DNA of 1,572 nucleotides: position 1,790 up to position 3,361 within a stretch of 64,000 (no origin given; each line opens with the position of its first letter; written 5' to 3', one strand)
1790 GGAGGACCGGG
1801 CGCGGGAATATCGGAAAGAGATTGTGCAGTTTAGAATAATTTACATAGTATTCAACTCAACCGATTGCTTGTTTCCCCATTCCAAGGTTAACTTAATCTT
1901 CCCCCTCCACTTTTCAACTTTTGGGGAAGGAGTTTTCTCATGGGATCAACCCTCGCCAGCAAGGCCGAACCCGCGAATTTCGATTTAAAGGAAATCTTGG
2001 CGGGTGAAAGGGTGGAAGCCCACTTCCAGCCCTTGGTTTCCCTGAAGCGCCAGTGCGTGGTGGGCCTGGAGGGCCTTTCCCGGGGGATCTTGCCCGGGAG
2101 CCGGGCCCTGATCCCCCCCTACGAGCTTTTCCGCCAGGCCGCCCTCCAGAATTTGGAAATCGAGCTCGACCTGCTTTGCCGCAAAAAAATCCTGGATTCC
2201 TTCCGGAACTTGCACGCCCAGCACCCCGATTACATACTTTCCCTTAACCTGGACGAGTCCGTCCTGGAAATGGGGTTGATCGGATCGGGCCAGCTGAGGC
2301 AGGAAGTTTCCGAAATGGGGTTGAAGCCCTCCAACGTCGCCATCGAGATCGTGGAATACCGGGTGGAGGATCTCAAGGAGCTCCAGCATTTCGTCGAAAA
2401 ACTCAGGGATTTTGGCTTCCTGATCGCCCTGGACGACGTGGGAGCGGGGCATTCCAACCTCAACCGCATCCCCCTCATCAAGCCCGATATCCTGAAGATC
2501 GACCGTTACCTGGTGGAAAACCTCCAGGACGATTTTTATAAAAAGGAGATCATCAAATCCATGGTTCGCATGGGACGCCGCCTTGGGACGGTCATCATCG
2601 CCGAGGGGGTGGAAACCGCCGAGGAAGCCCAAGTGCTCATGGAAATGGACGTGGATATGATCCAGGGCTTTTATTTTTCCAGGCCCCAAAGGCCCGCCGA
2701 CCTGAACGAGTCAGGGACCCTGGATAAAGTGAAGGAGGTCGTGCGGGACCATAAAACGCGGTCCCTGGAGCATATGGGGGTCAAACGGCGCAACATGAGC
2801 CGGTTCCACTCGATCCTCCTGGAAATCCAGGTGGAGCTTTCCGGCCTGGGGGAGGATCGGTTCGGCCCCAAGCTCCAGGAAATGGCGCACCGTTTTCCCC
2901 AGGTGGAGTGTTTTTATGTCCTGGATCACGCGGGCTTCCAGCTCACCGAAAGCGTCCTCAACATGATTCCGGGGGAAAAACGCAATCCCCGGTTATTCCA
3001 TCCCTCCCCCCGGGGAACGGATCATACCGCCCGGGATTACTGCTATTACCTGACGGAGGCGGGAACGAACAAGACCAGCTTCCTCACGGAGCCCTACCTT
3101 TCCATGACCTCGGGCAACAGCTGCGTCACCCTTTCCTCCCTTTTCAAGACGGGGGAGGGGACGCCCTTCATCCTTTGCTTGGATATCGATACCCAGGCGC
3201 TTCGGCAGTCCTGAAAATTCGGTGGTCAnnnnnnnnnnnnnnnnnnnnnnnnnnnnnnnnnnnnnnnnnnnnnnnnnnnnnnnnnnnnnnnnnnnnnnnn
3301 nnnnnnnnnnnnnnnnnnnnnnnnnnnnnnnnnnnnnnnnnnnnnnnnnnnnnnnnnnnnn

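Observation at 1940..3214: EAL phosphodiesterase with a C-terminal, apparently cytoplasmic Cache-like sensor domain inside a liv transporter locus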

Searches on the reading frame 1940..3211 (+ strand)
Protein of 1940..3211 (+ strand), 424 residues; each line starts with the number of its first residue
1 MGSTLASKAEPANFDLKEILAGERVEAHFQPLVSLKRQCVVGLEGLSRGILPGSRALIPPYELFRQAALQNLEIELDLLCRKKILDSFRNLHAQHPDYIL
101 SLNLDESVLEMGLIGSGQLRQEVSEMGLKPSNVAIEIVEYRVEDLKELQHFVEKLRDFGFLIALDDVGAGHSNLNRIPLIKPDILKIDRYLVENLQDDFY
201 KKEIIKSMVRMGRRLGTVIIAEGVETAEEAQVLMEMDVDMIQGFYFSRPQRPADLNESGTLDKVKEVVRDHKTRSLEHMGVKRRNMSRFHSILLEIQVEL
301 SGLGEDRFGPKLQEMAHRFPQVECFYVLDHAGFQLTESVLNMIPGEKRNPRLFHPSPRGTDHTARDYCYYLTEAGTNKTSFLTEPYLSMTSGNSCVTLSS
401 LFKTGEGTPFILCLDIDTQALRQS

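Call 3: search_protein_families(library=pfam, proteins=[window:1940-3211:+], max_evalue=1)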
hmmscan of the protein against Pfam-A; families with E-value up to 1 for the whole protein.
window:1940-3211:+ (424 aa): 2 families
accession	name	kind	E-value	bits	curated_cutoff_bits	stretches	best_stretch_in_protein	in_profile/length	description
PF00563.25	EAL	-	2.6e-48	164.9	31.3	1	17-249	5-236/236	EAL domain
PF23133.1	DUF7050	-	0.13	12.3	27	1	175-236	89-147/159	Domain of unknown function (DUF7050)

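Call 4: search_protein_families(library=ncbifam, proteins=[window:1940-3211:+], max_evalue=1)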
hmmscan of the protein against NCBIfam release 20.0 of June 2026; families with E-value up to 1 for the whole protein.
window:1940-3211:+ (424 aa): 15 families
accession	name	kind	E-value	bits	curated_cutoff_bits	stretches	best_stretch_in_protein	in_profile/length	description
NF052458.1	PhdiestGepA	equivalog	7.8e-31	107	1200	1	17-249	597-831/840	phosphodiesterase GepA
NF052265.1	EAL_dom_RimA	equivalog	1.1e-29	103.4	430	1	27-250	19-234/248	S6 modification regulatory phosphodiesterase RimA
NF045675.1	PhdiestaseDibA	equivalog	2.5e-29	102.1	980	1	14-255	380-621/623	phosphodiesterase DibA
NF052596.1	RR_EAL_PvrR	equivalog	4.7e-28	97.9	580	1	13-257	144-387/398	response regulator cyclic di-GMP phosphodiesterase PvrR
NF007474.0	PRK10060.1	equivalog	1.1e-26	93.3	782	1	15-255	412-650/663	cyclic di-GMP phosphodiesterase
NF007839.0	PRK10551.1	equivalog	5.6e-24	84.6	461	1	18-257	267-508/518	cyclic di-GMP phosphodiesterase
NF008467.0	PRK11359.1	equivalog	6.8e-23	80.6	857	1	16-255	549-788/800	oxygen-sensing cyclic-di-GMP phosphodiesterase DosP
NF053781.1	cdiGMPphdstlr2612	equivalog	3.1e-22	78.1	1600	1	14-256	1018-1262/1268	Tlr1612 family c-di-GMP phosphodiesterase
NF051476.1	CDiGphdiTpdA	equivalog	7.2e-21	74.6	1000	1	119-247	441-568/570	cyclic di-GMP phosphodiesterase TpdA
NF008807.1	PRK11829.1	equivalog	2e-20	72.5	733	1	16-254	420-657/670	biofilm formation regulator HmsP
NF007298.0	PRK09776.1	equivalog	1.7e-19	69.3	1135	1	57-250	905-1097/1111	diguanylate cyclase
NF008617.0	PRK11596.1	equivalog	1.8e-14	53.6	190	1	83-256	86-249/255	cyclic-guanylate-specific phosphodiesterase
NF045673.1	c-di-GMPRcptLapD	equivalog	2e-14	52.9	1020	1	16-250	417-645/647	cyclic di-GMP receptor LapD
NF008281.1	PRK11059.1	equivalog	1.1e-10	40.5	663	1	118-250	496-630/633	RNase E specificity factor CsrD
NF051880.1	FlagAsmCDGMPTipF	equivalog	0.00015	20.7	600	1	208-250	352-394/421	flagella assembly cyclic-di-GMP phosphodiesterase TipF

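Call 6: find_homologous_proteins(query=window:1940-3211:+, max_evalue=0.001)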
Query window:1940-3211:+ (424 aa): 2760 proteins with E <= 0.001 among 8000 candidates; the best 120 are listed.
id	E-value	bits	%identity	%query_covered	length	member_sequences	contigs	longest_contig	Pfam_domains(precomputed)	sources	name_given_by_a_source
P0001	5.0e-221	752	80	100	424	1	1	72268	PF00563.26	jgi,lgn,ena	-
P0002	2.0e-216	737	77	100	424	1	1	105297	PF00563.26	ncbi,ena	-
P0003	9.4e-216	735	78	100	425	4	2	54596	PF00563.26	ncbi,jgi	jgi:EAL domain-containing protein (putative c-di-GMP-specific phosphodiesterase class I)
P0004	2.5e-213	727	76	99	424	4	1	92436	PF00563.26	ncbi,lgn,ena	-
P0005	2.3e-210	717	76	100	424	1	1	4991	PF00563.26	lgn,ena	-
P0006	4.4e-168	578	63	99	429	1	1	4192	PF00563.26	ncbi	-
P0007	6.1e-168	577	63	99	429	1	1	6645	PF00563.26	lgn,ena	-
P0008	4.7e-166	571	61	99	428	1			PF00563.26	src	-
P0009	7.1e-166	570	61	100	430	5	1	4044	PF00563.26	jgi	-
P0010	1.2e-165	570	60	99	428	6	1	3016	PF00563.26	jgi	jgi:EAL domain-containing protein (putative c-di-GMP-specific phosphodiesterase class I)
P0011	2.5e-165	569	61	99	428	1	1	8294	PF00563.26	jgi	jgi:EAL domain-containing protein (putative c-di-GMP-specific phosphodiesterase class I)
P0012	5.9e-165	567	61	99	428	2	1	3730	PF00563.26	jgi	jgi:EAL domain-containing protein (putative c-di-GMP-specific phosphodiesterase class I)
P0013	1.5e-163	563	60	99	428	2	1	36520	PF00563.26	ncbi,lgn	-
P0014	3.9e-163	561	59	100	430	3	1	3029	PF00563.26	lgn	-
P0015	1.4e-162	560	60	99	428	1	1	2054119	PF00563.26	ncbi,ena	-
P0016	2.4e-162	559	60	99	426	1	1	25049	PF00563.26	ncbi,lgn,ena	-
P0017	1.5e-161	556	60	99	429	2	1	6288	PF00563.26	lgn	-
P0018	2.0e-161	556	59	99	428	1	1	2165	PF00563.26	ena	-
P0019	8.0e-161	554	61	99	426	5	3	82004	PF00563.26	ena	-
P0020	1.6e-160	553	59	99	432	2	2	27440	PF00563.26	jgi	jgi:EAL domain-containing protein (putative c-di-GMP-specific phosphodiesterase class I)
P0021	4.3e-160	551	60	99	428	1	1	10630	PF00563.26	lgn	-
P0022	5.6e-159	548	59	99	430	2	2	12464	PF00563.26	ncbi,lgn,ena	ncbi:MAG TPA: EAL domain-containing protein [bacterium]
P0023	6.2e-159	548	60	99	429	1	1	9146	PF00563.26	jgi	jgi:EAL domain-containing protein (putative c-di-GMP-specific phosphodiesterase class I)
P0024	7.7e-159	547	59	99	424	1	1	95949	PF00563.26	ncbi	-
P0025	1.8e-158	546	59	99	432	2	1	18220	PF00563.26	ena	-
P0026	4.6e-156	538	58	99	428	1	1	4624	PF00563.26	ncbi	-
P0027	1.2e-154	533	58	99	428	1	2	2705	PF00563.26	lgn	-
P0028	5.7e-154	531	58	99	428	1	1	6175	PF00563.26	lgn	-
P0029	1.0e-152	527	57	99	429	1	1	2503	PF00563.26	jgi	-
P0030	1.1e-152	527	58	99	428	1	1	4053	PF00563.26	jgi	jgi:EAL domain-containing protein (putative c-di-GMP-specific phosphodiesterase class I)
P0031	4.4e-152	525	57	99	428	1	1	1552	PF00563.26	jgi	jgi:EAL domain-containing protein (putative c-di-GMP-specific phosphodiesterase class I)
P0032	4.3e-151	522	57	99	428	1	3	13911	PF00563.26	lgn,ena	-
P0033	1.2e-149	517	55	99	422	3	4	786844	PF00563.26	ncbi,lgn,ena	-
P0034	6.2e-149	515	57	99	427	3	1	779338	PF00563.26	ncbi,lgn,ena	-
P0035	1.3e-148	514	55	99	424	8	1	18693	PF00563.26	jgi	jgi:EAL domain-containing protein (putative c-di-GMP-specific phosphodiesterase class I)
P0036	2.9e-148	512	54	98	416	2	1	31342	PF00563.26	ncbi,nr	ncbi:MAG TPA: EAL domain-containing protein [bacterium]|nr:EAL domain-containing protein [bacterium]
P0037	9.8e-148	511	55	99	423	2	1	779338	PF00563.26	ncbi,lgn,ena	-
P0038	1.3e-147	510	56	98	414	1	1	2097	PF00563.26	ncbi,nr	ncbi:MAG TPA: EAL domain-containing protein, partial [bacterium]|nr:EAL domain-containing protein [b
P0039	3.1e-147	509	56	99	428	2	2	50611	PF00563.26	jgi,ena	-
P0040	1.2e-146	507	54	99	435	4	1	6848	PF00563.26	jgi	jgi:EAL domain-containing protein (putative c-di-GMP-specific phosphodiesterase class I)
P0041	2.9e-143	496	53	99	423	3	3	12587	PF00563.26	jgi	jgi:EAL domain-containing protein (putative c-di-GMP-specific phosphodiesterase class I)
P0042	2.4e-141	490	53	97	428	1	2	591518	PF00563.26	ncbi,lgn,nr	ncbi:MAG TPA: EAL domain-containing protein [bacterium]|nr:EAL domain-containing protein [bacterium]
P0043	5.9e-139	482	53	97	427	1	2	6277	PF00563.26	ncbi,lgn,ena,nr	ncbi:MAG TPA: EAL domain-containing protein [bacterium]|nr:EAL domain-containing protein [bacterium]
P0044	7.1e-139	482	62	85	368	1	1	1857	PF00563.26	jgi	jgi:EAL domain-containing protein (putative c-di-GMP-specific phosphodiesterase class I)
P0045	2.1e-138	480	53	96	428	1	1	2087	PF00563.26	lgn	-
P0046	1.1e-137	478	53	97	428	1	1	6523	PF00563.26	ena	-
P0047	5.3e-137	475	51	97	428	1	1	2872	PF00563.26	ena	-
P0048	1.7e-136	474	53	99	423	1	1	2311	PF00563.26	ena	-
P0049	1.7e-135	470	51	98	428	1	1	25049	PF00563.26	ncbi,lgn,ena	-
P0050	8.0e-135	468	49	97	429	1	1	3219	PF00563.26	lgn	-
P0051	1.4e-134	467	48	99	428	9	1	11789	PF00563.26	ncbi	-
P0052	2.5e-134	467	51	98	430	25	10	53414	PF00563.26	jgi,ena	-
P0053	3.3e-134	466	49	97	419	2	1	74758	PF00563.26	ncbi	-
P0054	3.4e-134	466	50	96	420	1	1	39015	PF00563.26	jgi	jgi:EAL domain-containing protein (putative c-di-GMP-specific phosphodiesterase class I)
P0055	4.7e-134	466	52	96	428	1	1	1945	PF00563.26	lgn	-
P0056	5.0e-134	466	51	97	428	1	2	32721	PF00563.26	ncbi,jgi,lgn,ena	-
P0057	8.7e-134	465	50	98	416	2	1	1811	PF00563.26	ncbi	ncbi:MAG TPA: EAL domain-containing protein, partial [bacterium]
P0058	5.3e-133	462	48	97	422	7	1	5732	PF00563.26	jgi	jgi:EAL domain-containing protein (putative c-di-GMP-specific phosphodiesterase class I)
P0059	6.2e-133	462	50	97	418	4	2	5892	PF00563.26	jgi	jgi:EAL domain-containing protein (putative c-di-GMP-specific phosphodiesterase class I)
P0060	1.2e-132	461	49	97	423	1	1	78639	PF00563.26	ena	-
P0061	1.6e-132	461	51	97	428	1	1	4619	PF00563.26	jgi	jgi:EAL domain-containing protein (putative c-di-GMP-specific phosphodiesterase class I)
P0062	2.5e-132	460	49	98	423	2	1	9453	PF00563.26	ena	-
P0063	2.6e-132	460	49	97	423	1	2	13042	PF00563.26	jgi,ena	jgi:EAL domain-containing protein (putative c-di-GMP-specific phosphodiesterase class I)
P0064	3.1e-132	460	49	97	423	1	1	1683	PF00563.26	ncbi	-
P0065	2.0e-131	457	51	97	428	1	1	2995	PF00563.26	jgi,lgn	jgi:EAL domain-containing protein (putative c-di-GMP-specific phosphodiesterase class I)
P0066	4.3e-131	456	49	97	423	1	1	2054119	PF00563.26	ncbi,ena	-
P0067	4.3e-131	456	50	98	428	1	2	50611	PF00563.26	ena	-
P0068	1.3e-130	454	49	97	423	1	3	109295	PF00563.26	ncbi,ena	-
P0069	3.3e-130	453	50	99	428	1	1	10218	PF00563.26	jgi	jgi:EAL domain-containing protein (putative c-di-GMP-specific phosphodiesterase class I)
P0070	4.2e-130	453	49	97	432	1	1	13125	PF00563.26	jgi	jgi:EAL domain-containing protein (putative c-di-GMP-specific phosphodiesterase class I)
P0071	8.0e-130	452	48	97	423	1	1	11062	PF00563.26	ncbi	-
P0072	1.0e-129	451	49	97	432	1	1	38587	PF00563.26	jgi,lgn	-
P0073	1.3e-129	451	49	97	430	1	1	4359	PF00563.26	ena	-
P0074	2.2e-129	450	50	99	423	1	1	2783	PF00563.26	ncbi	ncbi:MAG: EAL domain-containing protein, partial [bacterium]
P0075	2.9e-129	450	48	100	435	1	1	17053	PF00563.26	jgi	jgi:EAL domain-containing protein (putative c-di-GMP-specific phosphodiesterase class I)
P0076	2.2e-128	447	48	97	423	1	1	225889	PF00563.26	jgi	jgi:EAL domain-containing protein (putative c-di-GMP-specific phosphodiesterase class I)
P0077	1.0e-127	445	49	96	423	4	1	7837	PF00563.26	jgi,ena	-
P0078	2.0e-127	444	49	98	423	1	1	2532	PF00563.26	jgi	jgi:EAL domain-containing protein (putative c-di-GMP-specific phosphodiesterase class I)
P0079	3.0e-127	443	53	96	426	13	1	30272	PF00563.26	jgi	jgi:EAL domain-containing protein (putative c-di-GMP-specific phosphodiesterase class I)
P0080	3.7e-127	443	47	99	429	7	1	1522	PF00563.26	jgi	jgi:EAL domain-containing protein (putative c-di-GMP-specific phosphodiesterase class I)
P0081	3.8e-127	443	48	98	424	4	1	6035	PF00563.26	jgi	jgi:EAL domain-containing protein (putative c-di-GMP-specific phosphodiesterase class I)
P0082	3.9e-127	443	49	97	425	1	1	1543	PF00563.26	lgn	-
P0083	1.2e-126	441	48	97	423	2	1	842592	PF00563.26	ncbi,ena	-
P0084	1.4e-126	441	48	97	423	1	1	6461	PF00563.26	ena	-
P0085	4.1e-125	436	48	97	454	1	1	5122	PF00563.26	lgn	-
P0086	4.2e-125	436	47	100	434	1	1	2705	PF00563.26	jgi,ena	-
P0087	5.3e-125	436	47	98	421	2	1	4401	PF00563.26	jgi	jgi:EAL domain-containing protein (putative c-di-GMP-specific phosphodiesterase class I)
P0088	7.9e-125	435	48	94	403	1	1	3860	PF00563.26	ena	-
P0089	2.0e-124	434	47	97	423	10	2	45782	PF00563.26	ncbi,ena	-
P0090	2.4e-124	434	49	98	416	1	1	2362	PF00563.26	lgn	-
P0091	2.6e-123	430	47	97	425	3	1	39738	PF00563.26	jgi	jgi:EAL domain-containing protein (putative c-di-GMP-specific phosphodiesterase class I)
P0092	2.7e-122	427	48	97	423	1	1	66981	PF00563.26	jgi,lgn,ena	-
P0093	9.6e-122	425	49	96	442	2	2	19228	PF00563.26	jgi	-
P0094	1.7e-121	424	47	98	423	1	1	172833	PF00563.26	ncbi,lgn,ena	-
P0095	3.2e-121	423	45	97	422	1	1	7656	PF00563.26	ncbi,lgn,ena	-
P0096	9.5e-121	422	48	97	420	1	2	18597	PF00563.26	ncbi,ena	-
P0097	9.8e-121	422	51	96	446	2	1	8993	PF00563.26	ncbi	-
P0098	4.0e-120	420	47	98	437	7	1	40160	PF00563.26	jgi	-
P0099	1.8e-119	418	46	97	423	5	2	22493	PF00563.26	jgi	jgi:EAL domain-containing protein (putative c-di-GMP-specific phosphodiesterase class I)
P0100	5.2e-119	416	47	98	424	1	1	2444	PF00563.26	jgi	jgi:EAL domain-containing protein (putative c-di-GMP-specific phosphodiesterase class I)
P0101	5.5e-119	416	48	96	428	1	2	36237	PF00563.26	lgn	-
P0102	1.2e-118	415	46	96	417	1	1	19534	PF00563.26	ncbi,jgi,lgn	-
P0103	1.6e-118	414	45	97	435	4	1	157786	PF00563.26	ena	-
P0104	4.7e-118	413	46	97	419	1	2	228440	PF00563.26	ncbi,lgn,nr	ncbi:MAG TPA: EAL domain-containing protein [bacterium]|nr:EAL domain-containing protein [bacterium]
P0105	1.4e-117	411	45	98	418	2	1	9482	PF00563.26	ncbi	-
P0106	1.9e-117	411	46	96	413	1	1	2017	PF00563.26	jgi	jgi:EAL domain-containing protein (putative c-di-GMP-specific phosphodiesterase class I)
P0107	1.9e-117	411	46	96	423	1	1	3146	PF00563.26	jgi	jgi:EAL domain-containing protein (putative c-di-GMP-specific phosphodiesterase class I)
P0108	2.6e-117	411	44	97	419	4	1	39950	PF00563.26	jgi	-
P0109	9.2e-116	405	46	96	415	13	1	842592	PF00563.26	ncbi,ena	-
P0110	9.6e-116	405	46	97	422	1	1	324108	PF00563.26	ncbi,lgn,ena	-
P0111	1.4e-115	405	47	96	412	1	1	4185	PF00563.26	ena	-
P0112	9.4e-115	402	47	95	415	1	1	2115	PF00563.26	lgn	-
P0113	1.2e-114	402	49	83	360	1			PF00563.26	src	-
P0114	2.4e-114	401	47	96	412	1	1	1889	PF00563.26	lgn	-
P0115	2.3e-112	394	69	60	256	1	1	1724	PF00563.26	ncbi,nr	ncbi:MAG TPA: EAL domain-containing protein, partial [bacterium]|nr:EAL domain-containing protein [b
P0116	3.8e-112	394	46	99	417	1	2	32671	PF00563.26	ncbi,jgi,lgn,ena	-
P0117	4.0e-111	390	46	96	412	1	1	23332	PF00563.26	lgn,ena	-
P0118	1.6e-110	388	45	96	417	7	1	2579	PF00563.26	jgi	jgi:EAL domain-containing protein (putative c-di-GMP-specific phosphodiesterase class I)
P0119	2.9e-109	384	47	95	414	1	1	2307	PF00563.26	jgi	jgi:EAL domain-containing protein (putative c-di-GMP-specific phosphodiesterase class I)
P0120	4.3e-109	383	44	98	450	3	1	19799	PF00563.26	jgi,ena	-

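Call 8: search_solved_structures(query=A1, max_evalue=0.001, show_alignments=0)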
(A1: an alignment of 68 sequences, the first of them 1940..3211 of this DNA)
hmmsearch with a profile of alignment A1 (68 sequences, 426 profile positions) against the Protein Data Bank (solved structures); distinct sequences matched with E-value up to 0.001: 47.
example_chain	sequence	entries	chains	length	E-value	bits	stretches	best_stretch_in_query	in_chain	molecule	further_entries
2bas_A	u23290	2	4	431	1e-40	143.3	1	20-403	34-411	YkuI protein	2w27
6ifq_B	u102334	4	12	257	5.4e-35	124.4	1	26-249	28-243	cyclic di nucleotide phoshodiesterase | EAL domain protein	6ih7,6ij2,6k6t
6ih1_A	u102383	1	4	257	5.4e-35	124.4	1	26-249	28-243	cyclic di nucleotide phoshodiesterase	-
4q6j_A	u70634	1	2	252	1.1e-33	120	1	9-257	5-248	Lmo0131 protein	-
5m3c_A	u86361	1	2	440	5.8e-31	111.1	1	9-256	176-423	Diguanylate cyclase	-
3u2e_A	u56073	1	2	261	7.1e-31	110.8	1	13-254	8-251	GGDEF family protein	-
3s83_A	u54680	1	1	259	7.2e-31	110.8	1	13-254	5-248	GGDEF family protein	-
4hjf_A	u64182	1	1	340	1.3e-30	110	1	13-255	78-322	GGDEF family protein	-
8arv_A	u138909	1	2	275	4.9e-30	108.1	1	11-257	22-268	Bifunctional diguanylate cyclase/phosphodiesterase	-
2r6o_A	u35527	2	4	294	7.1e-30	107.5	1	13-255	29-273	Putative diguanylate cyclase/phosphodiesterase (GGDEF & EAL domains) | PUTATIVE DIGUANYLATE CYCLASE/PHOSPHODIESTERASE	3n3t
3gfx_A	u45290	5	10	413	7.5e-30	107.4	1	27-249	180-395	Klebsiella pneumoniae BlrP1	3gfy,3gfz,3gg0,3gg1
4rni_A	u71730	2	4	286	4.8e-29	104.8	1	12-254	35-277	Motility regulator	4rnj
6hq4_A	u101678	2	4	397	5.8e-29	104.5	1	17-251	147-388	EAL Enzyme Bd1971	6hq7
6hq5_A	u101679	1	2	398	5.8e-29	104.5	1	17-251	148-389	EAL Enzyme Bd1971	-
4rnh_A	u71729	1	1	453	1.9e-28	102.8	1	12-254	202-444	Motility regulator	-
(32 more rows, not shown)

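Call 10: search_solved_structures(query=A1, max_evalue=1e-38, show_alignments=1)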
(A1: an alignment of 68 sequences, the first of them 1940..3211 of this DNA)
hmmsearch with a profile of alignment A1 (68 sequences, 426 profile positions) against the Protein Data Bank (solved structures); distinct sequences matched with E-value up to 1e-38: 1.
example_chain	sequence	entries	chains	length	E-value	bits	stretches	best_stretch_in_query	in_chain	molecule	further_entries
2bas_A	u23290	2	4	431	1e-40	143.3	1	20-403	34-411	YkuI protein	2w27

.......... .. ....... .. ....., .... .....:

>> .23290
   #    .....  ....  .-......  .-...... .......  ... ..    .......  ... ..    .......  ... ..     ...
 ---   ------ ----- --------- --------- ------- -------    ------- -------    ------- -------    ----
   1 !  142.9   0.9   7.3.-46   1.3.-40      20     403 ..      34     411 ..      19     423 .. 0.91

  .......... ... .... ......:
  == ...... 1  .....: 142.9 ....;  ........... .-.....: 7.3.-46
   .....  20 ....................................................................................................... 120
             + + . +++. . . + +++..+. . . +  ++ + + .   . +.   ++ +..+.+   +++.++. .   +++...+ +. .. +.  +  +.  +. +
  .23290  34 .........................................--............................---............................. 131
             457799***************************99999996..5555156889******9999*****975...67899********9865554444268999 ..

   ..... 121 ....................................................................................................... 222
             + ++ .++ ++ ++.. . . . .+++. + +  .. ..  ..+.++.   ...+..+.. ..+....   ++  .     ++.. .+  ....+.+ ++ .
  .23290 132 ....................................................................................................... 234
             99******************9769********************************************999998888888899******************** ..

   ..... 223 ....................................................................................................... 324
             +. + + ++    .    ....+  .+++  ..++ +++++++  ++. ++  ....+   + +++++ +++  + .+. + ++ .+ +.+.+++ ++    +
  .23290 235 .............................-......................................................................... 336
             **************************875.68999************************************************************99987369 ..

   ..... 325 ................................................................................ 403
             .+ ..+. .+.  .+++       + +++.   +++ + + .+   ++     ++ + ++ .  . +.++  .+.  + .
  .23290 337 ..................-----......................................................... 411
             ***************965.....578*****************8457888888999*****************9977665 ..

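Call 15: find_encoding_contigs(protein=P0002, flank=8000, max_places=3)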
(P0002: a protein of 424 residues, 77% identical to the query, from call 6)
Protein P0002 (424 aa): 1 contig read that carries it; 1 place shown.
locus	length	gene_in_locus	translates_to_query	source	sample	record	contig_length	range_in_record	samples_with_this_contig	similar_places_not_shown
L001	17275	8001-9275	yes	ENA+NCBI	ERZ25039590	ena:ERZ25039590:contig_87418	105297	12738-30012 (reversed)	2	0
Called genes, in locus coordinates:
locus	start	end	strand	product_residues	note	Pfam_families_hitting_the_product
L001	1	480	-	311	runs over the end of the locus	PF12706:Lactamase_B_2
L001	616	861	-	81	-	-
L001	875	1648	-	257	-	PF01209:Ubie_methyltran, PF13489:Methyltransf_23, PF13847:Methyltransf_31, PF08241:Methyltransf_11, PF08242:Methyltransf_12, PF13649:Methyltransf_25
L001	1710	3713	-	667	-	PF00330:Aconitase, PF28406:AcnX_3rd (weak), PF00694:Aconitase_C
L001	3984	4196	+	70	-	PF00403:HMA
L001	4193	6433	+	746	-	PF00403:HMA, PF00122:E1-E2_ATPase, PF00702:Hydrolase, PF08282:Hydrolase_3 (faint)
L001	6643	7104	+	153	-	PF13433:Peripla_BP_5, PF13458:Peripla_BP_6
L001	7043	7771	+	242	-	PF01094:ANF_receptor, PF13458:Peripla_BP_6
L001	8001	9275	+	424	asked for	PF00563:EAL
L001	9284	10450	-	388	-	PF00149:Metallophos, PF12850:Metallophos_2 (weak)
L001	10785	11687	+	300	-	PF02653:BPD_transp_2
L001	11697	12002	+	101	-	PF07045:DUF1330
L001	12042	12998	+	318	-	PF02653:BPD_transp_2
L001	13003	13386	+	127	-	PF04237:YjbR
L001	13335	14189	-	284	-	PF01256:Carb_kinase, PF02110:HK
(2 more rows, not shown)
